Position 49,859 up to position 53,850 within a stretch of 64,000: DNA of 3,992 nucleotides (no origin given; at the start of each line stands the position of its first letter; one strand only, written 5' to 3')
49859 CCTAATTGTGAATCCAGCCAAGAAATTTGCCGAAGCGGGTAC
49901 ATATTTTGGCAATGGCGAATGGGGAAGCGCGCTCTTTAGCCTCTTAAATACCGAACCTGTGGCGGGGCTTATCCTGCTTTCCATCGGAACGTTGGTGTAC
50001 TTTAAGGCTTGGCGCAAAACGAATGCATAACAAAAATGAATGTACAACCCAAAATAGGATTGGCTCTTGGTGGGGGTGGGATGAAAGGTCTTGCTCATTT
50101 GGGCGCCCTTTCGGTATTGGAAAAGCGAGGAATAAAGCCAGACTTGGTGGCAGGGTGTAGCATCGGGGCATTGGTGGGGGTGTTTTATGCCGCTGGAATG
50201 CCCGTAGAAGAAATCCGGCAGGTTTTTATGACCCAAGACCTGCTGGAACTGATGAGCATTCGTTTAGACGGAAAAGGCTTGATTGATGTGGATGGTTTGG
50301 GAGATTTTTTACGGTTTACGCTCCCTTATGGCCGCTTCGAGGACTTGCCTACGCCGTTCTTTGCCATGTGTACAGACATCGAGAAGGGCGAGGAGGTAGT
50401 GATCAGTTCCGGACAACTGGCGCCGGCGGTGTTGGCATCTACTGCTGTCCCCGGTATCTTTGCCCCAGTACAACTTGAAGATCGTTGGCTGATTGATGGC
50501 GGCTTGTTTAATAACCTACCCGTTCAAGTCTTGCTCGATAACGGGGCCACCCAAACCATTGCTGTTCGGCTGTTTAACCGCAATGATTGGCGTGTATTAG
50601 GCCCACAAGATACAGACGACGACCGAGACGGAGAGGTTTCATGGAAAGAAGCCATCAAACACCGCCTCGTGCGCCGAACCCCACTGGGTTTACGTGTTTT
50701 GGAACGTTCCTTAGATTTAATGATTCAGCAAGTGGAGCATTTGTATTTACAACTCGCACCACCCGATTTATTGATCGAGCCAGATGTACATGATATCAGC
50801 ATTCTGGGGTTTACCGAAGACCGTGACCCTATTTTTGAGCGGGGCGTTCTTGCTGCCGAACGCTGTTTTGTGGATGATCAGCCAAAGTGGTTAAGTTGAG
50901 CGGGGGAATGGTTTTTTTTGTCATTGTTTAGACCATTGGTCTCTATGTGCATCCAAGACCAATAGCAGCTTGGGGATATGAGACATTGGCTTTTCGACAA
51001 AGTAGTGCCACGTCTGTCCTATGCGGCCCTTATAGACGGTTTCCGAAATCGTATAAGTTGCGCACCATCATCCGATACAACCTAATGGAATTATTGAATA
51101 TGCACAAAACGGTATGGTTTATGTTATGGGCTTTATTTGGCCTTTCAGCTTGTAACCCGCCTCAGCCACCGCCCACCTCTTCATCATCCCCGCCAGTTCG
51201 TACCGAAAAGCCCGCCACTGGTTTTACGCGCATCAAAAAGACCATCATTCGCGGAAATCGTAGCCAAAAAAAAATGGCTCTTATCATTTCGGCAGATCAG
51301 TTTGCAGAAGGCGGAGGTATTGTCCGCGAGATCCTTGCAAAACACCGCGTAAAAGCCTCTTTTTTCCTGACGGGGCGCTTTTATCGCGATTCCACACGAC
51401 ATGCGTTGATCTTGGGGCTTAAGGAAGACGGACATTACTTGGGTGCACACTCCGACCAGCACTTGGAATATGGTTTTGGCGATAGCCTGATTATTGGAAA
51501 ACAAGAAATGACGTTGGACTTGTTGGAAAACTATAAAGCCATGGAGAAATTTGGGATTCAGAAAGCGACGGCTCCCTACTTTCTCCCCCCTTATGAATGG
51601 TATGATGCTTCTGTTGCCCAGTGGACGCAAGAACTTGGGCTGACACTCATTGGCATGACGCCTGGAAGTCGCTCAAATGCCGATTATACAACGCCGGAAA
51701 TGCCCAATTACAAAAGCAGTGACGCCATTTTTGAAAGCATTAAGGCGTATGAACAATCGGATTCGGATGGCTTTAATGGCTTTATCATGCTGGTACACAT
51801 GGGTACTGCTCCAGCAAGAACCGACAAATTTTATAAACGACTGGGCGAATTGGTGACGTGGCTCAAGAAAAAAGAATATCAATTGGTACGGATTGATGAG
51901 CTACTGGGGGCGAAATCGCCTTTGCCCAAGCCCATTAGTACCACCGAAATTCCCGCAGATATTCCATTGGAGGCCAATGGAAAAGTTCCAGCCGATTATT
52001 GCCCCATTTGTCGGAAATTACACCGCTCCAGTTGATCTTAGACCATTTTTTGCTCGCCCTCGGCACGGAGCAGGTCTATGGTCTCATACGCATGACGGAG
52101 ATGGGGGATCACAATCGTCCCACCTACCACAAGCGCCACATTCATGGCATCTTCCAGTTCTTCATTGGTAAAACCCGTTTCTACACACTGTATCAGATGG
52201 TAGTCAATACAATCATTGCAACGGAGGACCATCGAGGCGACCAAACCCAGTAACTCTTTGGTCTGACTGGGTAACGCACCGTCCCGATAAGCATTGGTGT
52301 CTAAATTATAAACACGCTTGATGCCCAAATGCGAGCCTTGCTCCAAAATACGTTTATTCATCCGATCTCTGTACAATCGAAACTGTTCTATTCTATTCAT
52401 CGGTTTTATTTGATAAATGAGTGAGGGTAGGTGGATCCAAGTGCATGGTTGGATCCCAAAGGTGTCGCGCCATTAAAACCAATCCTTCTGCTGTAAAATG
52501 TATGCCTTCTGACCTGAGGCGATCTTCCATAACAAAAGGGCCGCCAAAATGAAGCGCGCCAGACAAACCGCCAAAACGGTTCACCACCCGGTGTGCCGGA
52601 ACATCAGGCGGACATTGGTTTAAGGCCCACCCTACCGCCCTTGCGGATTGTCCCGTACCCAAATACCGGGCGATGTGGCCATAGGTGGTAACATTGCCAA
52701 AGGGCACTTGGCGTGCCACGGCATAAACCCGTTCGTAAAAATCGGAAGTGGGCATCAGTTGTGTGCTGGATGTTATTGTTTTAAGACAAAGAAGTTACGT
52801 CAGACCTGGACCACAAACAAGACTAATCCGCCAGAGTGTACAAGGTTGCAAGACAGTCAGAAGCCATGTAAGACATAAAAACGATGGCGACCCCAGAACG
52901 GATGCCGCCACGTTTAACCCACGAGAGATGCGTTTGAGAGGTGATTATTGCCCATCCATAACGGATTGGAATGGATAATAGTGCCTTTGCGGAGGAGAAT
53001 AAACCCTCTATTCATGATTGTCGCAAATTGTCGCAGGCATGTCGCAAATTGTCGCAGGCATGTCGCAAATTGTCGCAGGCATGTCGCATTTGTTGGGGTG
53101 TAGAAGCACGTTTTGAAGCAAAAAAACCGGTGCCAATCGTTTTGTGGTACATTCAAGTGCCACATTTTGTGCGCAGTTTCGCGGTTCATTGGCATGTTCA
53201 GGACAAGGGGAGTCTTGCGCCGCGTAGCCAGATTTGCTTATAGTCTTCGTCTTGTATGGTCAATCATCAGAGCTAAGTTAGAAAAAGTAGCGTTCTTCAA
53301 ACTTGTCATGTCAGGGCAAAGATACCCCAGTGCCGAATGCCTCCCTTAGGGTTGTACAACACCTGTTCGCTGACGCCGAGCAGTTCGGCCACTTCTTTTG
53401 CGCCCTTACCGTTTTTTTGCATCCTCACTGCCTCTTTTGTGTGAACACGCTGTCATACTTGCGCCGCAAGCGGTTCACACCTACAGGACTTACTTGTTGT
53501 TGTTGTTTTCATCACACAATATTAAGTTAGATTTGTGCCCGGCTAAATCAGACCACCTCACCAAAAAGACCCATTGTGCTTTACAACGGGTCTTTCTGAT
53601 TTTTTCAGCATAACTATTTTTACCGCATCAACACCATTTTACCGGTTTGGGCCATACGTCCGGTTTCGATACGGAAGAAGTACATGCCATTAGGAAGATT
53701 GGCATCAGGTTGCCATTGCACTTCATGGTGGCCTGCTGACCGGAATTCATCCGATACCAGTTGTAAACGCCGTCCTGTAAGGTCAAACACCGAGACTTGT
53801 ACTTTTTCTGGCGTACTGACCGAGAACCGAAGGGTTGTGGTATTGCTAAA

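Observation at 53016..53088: Helically phased array: seven exact TGTCGCA heptamers at alternating 10/11-bp spacing in a gene-free gap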

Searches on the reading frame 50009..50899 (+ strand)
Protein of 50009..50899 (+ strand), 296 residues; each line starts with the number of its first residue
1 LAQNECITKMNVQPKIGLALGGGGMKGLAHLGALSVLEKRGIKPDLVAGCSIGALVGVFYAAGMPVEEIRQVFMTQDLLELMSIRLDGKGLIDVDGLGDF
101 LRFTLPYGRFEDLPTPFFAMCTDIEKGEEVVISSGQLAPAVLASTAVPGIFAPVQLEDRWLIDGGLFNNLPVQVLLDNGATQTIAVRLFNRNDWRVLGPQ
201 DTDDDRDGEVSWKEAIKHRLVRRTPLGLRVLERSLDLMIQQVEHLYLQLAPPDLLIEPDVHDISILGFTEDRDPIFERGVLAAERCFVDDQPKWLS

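Call 8: search_protein_families(library=pfam, proteins=[window:50009-50899:+], max_evalue=0.01)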
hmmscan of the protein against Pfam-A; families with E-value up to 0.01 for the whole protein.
window:50009-50899:+ (296 aa): 1 family
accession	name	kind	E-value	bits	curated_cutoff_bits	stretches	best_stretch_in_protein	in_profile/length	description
PF01734.28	Patatin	-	1.1e-34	120.7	27.7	1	18-175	1-190/191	Patatin-like phospholipase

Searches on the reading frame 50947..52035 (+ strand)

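Call 8: search_protein_families(library=pfam, proteins=[window:50947-52035:+], max_evalue=0.01)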
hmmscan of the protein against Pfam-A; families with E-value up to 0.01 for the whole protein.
window:50947-52035:+ (362 aa): 1 family
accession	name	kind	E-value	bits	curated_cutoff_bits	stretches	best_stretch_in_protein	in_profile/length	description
PF01522.26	Polysacc_deac_1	-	6e-11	42.8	23.1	1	128-234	26-123/124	Polysaccharide deacetylase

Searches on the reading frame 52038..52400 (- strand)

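Call 8: search_protein_families(library=pfam, proteins=[window:52038-52400:-], max_evalue=0.01)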
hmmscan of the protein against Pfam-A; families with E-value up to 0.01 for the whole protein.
window:52038-52400:- (120 aa): 1 family
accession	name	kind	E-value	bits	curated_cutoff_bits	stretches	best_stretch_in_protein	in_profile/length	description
PF02627.25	CMD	-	2.3e-14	53.6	23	1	31-104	8-81/84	Carboxymuconolactone decarboxylase family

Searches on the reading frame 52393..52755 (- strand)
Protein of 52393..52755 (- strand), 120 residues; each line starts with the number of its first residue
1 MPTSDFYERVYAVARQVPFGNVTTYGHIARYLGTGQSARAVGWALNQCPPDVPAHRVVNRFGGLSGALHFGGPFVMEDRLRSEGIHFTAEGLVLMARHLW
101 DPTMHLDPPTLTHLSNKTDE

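Call 8: search_protein_families(library=pfam, proteins=[window:52393-52755:-], max_evalue=0.01)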
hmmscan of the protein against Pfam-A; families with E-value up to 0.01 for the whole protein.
window:52393-52755:- (120 aa): 1 family
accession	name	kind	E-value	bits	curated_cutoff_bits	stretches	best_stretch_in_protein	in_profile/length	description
PF01035.26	DNA_binding_1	-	1e-22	80.2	27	1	5-85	1-81/81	6-O-methylguanine DNA methyltransferase, DNA binding domain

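Call 21: find_encoding_contigs(protein=window:52393-52755:-, flank=6000, max_places=10)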
Protein window:52393-52755:- (120 aa): 3 contigs read that carry it; 2 places shown.
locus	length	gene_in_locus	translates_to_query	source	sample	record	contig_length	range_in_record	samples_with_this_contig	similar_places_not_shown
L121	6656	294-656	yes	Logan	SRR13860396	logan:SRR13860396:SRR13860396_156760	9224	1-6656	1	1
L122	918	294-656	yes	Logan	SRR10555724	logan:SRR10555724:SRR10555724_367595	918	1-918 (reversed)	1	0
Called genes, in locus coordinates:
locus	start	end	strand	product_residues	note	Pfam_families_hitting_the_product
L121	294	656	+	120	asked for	PF01035:DNA_binding_1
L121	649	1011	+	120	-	PF02627:CMD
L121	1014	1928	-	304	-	PF01522:Polysacc_deac_1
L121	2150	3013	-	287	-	PF01734:Patatin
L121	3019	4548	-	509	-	PF00324:AA_permease, PF13520:AA_permease_2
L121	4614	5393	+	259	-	PF03099:BPL_LplA_LipB, PF16917:BPL_LplA_LipB_2, PF02237:BPL_C (weak)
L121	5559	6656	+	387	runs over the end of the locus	PF01676:Metalloenzyme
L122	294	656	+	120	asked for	PF01035:DNA_binding_1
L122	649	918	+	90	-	?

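Call 52: find_homologous_proteins(query=window:52393-52755:-, max_evalue=1e-20)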
Query window:52393-52755:- (120 aa): 2243 proteins with E <= 1e-20 among 2733 candidates; the best 120 are listed.
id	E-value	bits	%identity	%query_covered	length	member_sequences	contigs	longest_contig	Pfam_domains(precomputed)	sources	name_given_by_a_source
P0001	2.3e-78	278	100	100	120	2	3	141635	PF01035.27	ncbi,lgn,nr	ncbi:MAG: MGMT family protein [Bacteroidetes Order II. Incertae sedis bacterium]|nr:MGMT family prot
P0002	6.6e-50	186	78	85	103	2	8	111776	PF01035.27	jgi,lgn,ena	-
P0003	4.9e-46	174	69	88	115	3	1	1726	PF01035.27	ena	-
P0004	6.5e-38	147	66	83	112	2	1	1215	PF01035.27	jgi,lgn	-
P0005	4.0e-37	145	56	95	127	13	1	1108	PF01035.27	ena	-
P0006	5.1e-37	145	62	85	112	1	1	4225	PF01035.27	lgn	-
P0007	7.9e-37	144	59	93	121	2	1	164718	PF01035.27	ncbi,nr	ncbi:MAG: 6-O-methylguanine DNA methyltransferase [Rhodothermaceae bacterium]|nr:MAG: 6-O-methylguan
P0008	1.1e-36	144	62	83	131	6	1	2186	PF01035.27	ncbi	ncbi:MAG TPA: MGMT family protein [Ignavibacteriaceae bacterium]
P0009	1.2e-36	143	65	87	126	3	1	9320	PF01035.27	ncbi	-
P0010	1.3e-36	143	67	83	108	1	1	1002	PF01035.27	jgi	-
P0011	1.8e-36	143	65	83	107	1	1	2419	PF01035.27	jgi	-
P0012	2.2e-36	142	60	83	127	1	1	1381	PF01035.27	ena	-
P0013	2.6e-36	142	66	82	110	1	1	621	PF01035.27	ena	-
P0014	3.7e-36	142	64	83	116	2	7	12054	PF01035.27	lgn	-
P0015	7.5e-36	141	61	87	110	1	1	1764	PF01035.27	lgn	-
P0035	5.2e-35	138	65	83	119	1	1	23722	PF01035.27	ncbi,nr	ncbi:MAG: MGMT family protein [Rhodothermia bacterium]|nr:MAG: MGMT family protein [Rhodothermia bac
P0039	8.2e-35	137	66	83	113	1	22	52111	PF01035.27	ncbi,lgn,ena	-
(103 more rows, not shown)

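Call 53: find_encoding_contigs(protein=P0002, flank=7000, max_places=4)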
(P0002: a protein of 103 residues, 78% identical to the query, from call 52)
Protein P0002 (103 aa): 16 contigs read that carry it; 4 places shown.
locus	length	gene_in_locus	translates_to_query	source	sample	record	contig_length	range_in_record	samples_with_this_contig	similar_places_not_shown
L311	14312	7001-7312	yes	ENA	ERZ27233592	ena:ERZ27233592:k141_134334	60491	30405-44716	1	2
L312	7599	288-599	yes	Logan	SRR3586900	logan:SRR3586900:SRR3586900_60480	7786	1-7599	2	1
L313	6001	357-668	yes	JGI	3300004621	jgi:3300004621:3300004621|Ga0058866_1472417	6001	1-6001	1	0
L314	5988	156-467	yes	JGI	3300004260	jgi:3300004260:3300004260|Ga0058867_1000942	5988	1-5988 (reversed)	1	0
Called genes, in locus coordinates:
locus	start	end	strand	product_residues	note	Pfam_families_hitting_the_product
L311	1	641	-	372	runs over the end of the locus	PF12679:ABC2_membrane_2, PF12698:ABC2_membrane_3, PF01061:ABC2_membrane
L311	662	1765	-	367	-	PF12679:ABC2_membrane_2, PF12698:ABC2_membrane_3, PF01061:ABC2_membrane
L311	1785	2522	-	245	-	PF00005:ABC_tran, PF13304:AAA_21 (weak)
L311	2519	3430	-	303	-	PF00005:ABC_tran, PF13304:AAA_21 (weak)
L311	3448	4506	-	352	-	PF25917:BSH_RND (faint), PF25973:BSH_CzcB (faint), PF25997:BSH_YhbJ (faint)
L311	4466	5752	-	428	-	PF02321:OEP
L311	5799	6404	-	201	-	PF00440:TetR_N, PF17938:TetR_C_29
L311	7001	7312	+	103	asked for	PF01035:DNA_binding_1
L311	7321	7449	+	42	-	-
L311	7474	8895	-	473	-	PF01938:TRAM, PF13649:Methyltransf_25 (faint), PF05958:tRNA_U5-meth_tr, PF13847:Methyltransf_31 (weak)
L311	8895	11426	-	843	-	PF07244:POTRA (faint), PF01103:Omp85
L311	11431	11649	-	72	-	PF11387:DUF2795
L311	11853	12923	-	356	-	PF13506:Glyco_transf_21 (weak), PF13641:Glyco_tranf_2_3, PF00535:Glycos_transf_2, PF10111:Glyco_tranf_2_2, PF13632:Glyco_trans_2_3 (weak)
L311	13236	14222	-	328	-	PF01551:Peptidase_M23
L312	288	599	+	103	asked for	PF01035:DNA_binding_1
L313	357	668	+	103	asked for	PF01035:DNA_binding_1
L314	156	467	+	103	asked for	PF01035:DNA_binding_1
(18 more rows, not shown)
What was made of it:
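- The array therefore travels with ATL and the block (calls 21, 53). The ATL segment has different neighbours in the two species, so it has moved or been rearranged (call 53).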

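Call 57: find_encoding_contigs(protein=P0007, flank=1500, max_places=2)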
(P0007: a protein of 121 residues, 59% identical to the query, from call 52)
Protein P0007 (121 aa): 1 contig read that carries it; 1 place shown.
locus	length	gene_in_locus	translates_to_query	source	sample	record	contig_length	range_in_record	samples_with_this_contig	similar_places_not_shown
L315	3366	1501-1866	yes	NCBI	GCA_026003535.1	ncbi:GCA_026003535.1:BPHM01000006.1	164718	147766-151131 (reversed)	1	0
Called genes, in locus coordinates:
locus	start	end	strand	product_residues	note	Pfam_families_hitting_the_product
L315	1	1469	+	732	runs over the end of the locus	-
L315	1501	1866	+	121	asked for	PF01035:DNA_binding_1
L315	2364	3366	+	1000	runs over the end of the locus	PF13620:CarboxypepD_reg, PF13715:CarbopepD_reg_2, PF07715:Plug, PF00593:TonB_dep_Rec_b-barrel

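Call 58: find_encoding_contigs(protein=P0035, flank=1500, max_places=2)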
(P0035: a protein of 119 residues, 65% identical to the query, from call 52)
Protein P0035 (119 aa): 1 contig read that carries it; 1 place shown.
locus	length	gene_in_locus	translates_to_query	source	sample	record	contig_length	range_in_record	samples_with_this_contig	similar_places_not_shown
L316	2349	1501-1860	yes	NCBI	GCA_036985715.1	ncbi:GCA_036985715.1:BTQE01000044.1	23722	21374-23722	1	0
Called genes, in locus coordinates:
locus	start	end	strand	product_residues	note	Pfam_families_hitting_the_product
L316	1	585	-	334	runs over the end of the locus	PF01565:FAD_binding_4, PF02873:MurB_C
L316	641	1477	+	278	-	PF01145:Band_7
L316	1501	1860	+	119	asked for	PF01035:DNA_binding_1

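Call 59: find_encoding_contigs(protein=P0039, flank=1500, max_places=2)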
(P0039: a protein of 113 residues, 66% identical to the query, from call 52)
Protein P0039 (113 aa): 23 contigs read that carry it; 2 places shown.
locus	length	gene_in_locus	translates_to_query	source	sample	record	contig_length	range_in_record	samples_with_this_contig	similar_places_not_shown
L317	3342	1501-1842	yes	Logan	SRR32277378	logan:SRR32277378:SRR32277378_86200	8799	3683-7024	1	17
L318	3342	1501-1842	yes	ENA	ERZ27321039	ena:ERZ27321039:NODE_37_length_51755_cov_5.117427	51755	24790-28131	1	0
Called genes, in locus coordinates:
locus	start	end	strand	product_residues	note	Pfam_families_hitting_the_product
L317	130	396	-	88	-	-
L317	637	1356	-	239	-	-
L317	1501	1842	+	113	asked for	PF01035:DNA_binding_1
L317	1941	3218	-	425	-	PF00275:EPSP_synthase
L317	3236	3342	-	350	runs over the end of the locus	PF00962:A_deaminase, PF19326:AMP_deaminase (weak)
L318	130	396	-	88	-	-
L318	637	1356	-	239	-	-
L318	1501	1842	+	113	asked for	PF01035:DNA_binding_1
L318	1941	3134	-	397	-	PF00275:EPSP_synthase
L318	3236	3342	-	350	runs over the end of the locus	PF00962:A_deaminase, PF19326:AMP_deaminase (weak)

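Call 60: find_encoding_contigs(protein=P0003, flank=1500, max_places=2)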
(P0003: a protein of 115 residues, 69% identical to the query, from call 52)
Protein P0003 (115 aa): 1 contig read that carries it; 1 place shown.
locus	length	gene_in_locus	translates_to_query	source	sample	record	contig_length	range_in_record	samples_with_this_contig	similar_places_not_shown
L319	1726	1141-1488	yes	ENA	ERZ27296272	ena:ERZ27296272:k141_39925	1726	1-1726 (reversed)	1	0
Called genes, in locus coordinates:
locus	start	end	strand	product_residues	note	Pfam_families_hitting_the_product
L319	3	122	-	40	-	?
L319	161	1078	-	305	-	PF01565:FAD_binding_4, PF02873:MurB_C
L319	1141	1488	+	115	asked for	PF01035:DNA_binding_1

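Call 61: find_encoding_contigs(protein=P0004, flank=1500, max_places=2)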
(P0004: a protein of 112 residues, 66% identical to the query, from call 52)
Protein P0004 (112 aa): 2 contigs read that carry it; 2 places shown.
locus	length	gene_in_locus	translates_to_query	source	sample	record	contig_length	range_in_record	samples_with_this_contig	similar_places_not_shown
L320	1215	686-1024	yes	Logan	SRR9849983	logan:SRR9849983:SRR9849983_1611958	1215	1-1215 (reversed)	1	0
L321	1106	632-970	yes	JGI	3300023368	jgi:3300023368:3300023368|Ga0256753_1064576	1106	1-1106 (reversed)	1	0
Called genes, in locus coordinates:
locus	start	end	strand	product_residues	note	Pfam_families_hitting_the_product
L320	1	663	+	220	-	?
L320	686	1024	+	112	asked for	PF01035:DNA_binding_1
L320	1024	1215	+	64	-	?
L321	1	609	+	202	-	?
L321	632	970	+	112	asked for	PF01035:DNA_binding_1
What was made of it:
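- ATL homologues at 69% identity or less have no gap for it (calls 57-61).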

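Call 76: find_encoding_contigs(protein=P0002, flank=800, max_places=10)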
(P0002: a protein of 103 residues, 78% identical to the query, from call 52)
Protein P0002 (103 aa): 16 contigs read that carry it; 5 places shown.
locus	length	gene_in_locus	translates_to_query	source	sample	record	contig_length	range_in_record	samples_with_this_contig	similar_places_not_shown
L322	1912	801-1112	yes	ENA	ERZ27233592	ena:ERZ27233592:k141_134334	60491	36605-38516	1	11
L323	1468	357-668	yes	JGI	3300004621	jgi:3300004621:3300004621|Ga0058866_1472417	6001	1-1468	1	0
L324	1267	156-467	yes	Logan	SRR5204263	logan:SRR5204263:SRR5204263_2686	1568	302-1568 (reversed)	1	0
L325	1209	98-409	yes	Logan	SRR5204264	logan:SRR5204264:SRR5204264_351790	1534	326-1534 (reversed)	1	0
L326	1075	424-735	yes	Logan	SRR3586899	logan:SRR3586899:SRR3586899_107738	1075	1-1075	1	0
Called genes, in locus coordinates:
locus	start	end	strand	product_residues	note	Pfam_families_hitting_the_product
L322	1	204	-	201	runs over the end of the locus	PF00440:TetR_N, PF17938:TetR_C_29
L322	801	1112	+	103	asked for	PF01035:DNA_binding_1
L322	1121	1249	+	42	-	-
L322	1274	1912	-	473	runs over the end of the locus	PF01938:TRAM, PF13649:Methyltransf_25 (faint), PF05958:tRNA_U5-meth_tr, PF13847:Methyltransf_31 (weak)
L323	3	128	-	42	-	?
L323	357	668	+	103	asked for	PF01035:DNA_binding_1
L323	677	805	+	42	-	-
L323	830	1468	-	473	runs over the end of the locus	PF01938:TRAM, PF13649:Methyltransf_25 (faint), PF05958:tRNA_U5-meth_tr, PF13847:Methyltransf_31 (weak)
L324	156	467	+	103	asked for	PF01035:DNA_binding_1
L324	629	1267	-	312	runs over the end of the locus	?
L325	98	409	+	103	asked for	PF01035:DNA_binding_1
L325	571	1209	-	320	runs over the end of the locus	?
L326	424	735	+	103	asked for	PF01035:DNA_binding_1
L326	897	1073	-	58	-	?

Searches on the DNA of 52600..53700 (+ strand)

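Call 42: search_dna_similar(query=window:52756-53619:+, collection=plasmids, mode=distant, max_evalue=0.01, max_rows=15)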
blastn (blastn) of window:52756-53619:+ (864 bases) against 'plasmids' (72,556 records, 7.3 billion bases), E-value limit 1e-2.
No match.

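Call 43: search_dna_similar(query=window:52756-53619:+, collection=phages, mode=distant, max_evalue=0.01, max_rows=15)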
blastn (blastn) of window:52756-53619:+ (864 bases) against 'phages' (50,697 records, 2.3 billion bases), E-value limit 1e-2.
No match.
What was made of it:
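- There is no blastn match to 72,556 plasmids or 50,697 phages (calls 42, 43).
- Tried and rejected: Homology of the gap to plasmids or phages: none (calls 42, 43).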

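Call 65: search_rna_families(source=window, start=52600, end=53700, threshold=evalue, max_evalue=1)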
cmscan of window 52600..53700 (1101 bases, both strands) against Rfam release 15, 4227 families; matches with E-value up to 1: 1.
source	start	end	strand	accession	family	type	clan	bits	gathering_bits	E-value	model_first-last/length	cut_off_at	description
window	53560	53613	-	RF00506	Thr_leader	Cis-reg; leader;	-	24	55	0.062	1-118/118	no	Threonine operon leader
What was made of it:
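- On Any Rfam RNA family (the conserved block or the array): cmscan of 52600-53700 on both strands at E<=1 gave only a sub-threshold Thr_leader hit, on the terminator of the T9SS gene (call 65).
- There is no Rfam hit (call 65).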

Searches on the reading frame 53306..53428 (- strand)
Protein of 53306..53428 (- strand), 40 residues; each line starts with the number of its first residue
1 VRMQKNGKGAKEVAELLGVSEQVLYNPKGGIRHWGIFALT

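Call 8: search_protein_families(library=pfam, proteins=[window:53306-53428:-], max_evalue=0.01)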
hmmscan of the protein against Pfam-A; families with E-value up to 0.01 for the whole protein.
window:53306-53428:- (40 aa): 1 family
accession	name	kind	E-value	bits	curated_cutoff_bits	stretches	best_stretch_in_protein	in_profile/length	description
PF12728.13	HTH_17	-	0.0038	17.9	27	1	11-26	5-20/51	Helix-turn-helix domain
